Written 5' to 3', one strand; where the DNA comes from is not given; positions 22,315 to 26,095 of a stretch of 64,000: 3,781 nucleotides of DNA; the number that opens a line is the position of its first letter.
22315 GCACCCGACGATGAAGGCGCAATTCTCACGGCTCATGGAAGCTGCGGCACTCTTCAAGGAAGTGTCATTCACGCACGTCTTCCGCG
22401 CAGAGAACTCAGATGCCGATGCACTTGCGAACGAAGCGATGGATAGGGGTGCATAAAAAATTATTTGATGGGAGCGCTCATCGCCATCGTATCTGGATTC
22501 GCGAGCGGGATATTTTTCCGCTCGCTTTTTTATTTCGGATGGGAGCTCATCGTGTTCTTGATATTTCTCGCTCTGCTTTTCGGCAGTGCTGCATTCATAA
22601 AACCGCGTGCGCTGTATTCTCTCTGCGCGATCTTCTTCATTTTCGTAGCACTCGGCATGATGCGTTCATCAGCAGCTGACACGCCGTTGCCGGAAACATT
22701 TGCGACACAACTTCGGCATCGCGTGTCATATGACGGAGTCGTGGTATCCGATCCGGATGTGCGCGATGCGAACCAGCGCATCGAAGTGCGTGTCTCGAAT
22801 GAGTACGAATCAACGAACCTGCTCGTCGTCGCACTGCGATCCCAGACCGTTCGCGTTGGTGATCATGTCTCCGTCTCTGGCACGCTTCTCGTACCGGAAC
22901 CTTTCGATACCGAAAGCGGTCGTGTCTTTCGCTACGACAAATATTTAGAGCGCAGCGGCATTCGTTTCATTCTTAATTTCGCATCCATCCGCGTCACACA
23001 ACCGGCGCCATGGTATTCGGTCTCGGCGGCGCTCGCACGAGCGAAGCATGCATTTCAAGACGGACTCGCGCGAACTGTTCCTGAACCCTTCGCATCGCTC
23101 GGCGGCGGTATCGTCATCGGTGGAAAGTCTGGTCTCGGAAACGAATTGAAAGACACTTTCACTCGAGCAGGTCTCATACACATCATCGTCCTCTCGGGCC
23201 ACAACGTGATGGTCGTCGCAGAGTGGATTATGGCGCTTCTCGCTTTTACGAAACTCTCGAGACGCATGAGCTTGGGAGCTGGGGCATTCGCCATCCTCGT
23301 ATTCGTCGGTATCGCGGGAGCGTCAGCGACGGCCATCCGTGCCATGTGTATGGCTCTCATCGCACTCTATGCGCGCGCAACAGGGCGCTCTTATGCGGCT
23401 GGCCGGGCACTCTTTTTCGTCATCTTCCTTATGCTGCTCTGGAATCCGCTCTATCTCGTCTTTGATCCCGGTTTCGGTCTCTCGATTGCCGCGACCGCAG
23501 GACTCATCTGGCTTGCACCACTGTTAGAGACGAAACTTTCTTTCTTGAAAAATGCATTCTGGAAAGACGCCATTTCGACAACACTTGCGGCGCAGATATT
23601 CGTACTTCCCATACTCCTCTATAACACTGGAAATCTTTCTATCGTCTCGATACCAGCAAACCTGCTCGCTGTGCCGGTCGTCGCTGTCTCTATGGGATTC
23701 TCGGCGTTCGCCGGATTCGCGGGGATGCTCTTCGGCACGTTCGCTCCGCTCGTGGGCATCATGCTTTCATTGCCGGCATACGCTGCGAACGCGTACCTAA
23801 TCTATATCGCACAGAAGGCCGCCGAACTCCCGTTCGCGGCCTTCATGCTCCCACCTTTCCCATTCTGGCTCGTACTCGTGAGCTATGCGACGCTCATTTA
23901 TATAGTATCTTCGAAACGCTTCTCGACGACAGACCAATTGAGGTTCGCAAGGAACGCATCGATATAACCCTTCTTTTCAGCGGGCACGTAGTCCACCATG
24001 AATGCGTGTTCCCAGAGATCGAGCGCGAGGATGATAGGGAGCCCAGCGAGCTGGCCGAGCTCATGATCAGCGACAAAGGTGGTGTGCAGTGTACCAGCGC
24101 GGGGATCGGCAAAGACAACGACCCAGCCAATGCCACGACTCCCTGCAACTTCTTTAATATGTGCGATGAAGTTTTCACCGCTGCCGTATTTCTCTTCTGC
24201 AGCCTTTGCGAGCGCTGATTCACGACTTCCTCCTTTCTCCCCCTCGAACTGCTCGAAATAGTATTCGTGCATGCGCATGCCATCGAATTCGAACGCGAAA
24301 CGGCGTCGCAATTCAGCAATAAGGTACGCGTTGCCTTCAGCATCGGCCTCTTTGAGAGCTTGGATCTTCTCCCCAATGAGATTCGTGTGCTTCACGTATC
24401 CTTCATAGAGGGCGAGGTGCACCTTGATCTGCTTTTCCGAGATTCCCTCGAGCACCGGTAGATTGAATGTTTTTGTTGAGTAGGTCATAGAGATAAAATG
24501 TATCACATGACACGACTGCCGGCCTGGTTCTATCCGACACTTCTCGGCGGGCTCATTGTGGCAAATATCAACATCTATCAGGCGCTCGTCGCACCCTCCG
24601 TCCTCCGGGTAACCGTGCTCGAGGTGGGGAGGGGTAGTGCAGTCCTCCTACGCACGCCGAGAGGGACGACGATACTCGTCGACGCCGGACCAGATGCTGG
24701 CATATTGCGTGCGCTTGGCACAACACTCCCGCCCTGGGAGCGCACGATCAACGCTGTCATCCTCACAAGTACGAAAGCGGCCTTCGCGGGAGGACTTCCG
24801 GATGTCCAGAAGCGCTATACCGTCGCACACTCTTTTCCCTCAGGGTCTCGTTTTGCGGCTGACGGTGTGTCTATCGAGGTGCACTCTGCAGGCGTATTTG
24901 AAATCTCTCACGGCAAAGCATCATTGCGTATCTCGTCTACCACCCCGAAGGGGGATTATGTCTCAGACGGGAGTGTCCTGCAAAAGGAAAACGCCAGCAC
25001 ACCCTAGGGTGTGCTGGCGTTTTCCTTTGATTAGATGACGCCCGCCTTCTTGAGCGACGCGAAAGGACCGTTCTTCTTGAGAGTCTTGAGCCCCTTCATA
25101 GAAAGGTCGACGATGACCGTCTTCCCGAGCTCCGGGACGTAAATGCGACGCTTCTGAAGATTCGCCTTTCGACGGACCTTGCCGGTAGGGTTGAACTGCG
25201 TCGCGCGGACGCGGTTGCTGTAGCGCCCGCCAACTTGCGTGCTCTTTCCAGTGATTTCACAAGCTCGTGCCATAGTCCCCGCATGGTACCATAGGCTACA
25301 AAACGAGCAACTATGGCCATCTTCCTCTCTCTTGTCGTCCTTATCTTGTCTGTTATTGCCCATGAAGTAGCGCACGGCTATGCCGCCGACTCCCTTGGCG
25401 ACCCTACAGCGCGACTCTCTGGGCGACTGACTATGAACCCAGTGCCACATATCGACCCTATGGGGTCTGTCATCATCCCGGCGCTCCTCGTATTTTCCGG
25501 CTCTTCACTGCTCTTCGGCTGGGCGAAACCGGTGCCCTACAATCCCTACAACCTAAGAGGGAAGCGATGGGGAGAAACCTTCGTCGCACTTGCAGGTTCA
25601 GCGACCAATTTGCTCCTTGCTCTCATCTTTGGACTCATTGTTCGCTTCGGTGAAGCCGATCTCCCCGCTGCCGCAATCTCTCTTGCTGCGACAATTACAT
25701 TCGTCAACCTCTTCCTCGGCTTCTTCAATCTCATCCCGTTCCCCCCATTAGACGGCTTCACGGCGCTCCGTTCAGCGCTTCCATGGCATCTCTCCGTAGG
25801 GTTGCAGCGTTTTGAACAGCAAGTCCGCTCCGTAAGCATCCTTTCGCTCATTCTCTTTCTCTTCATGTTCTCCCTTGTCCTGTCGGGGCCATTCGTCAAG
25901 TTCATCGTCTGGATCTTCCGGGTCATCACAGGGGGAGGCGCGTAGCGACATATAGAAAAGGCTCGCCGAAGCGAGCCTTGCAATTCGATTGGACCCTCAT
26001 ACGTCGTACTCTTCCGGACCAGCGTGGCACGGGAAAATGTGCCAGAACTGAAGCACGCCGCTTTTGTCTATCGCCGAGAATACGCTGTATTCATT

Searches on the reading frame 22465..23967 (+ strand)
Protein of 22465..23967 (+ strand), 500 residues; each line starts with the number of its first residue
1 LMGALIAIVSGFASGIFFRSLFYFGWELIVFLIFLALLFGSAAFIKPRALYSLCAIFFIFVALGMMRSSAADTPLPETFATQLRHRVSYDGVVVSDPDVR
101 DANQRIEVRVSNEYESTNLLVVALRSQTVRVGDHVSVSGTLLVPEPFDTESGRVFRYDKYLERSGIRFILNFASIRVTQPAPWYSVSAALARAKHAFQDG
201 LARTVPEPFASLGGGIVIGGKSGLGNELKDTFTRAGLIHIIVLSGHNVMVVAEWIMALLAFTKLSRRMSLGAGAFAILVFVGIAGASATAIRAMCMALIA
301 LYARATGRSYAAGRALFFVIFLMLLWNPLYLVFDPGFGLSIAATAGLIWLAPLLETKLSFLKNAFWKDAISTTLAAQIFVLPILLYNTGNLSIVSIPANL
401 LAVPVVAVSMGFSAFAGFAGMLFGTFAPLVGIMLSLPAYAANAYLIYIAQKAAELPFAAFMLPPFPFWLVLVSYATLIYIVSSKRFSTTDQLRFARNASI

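Call 8: search_protein_families(library=pfam, proteins=[window:22465-23967:+], max_evalue=0.001)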
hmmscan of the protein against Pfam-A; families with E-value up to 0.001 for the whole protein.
window:22465-23967:+ (500 aa): 2 families
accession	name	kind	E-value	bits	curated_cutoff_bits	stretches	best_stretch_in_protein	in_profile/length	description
PF03772.21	Competence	-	1.2e-45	156.4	23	1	217-482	2-265/270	Competence protein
PF13567.11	DUF4131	-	2.7e-14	53.6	31.6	1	25-176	4-163/165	Domain of unknown function (DUF4131)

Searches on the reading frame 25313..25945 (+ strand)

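Call 8: search_protein_families(library=pfam, proteins=[window:25313-25945:+], max_evalue=0.001)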
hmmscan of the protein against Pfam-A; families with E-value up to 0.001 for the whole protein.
window:25313-25945:+ (210 aa): 1 family
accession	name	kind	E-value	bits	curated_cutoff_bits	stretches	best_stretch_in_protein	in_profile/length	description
PF02163.28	Peptidase_M50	-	1.9e-13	50.7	27.2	2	121-181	159-220/221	Peptidase family M50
